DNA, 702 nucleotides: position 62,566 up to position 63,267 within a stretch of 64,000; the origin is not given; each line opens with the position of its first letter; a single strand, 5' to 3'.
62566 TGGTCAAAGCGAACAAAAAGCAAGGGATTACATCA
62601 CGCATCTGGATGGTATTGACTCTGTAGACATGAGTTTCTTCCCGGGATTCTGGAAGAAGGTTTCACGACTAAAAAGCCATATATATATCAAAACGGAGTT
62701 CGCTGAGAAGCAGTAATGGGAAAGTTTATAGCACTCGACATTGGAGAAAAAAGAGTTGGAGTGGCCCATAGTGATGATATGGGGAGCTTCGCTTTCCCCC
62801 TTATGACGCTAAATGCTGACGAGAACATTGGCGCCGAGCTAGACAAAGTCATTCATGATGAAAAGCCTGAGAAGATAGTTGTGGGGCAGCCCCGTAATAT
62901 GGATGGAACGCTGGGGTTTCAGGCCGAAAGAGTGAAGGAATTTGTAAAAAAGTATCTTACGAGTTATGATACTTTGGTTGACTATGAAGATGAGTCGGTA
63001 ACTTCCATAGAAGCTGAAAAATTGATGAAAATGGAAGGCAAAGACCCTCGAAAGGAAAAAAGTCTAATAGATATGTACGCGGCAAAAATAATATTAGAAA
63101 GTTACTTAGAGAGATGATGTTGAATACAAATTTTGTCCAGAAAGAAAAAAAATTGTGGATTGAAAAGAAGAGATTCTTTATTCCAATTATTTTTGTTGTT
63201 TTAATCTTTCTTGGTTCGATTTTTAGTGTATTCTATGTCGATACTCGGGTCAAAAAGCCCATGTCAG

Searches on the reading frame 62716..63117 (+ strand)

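Call 72: search_protein_families(library=pfam, proteins=[window:62716-63117:+], max_evalue=0.00001)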
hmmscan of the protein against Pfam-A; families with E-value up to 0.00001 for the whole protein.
window:62716-63117:+ (133 aa): 1 family
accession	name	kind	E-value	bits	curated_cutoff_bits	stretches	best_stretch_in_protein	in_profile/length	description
PF03652.20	RuvX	-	7.4e-35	120.7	29.2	1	3-132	2-133/134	Holliday junction resolvase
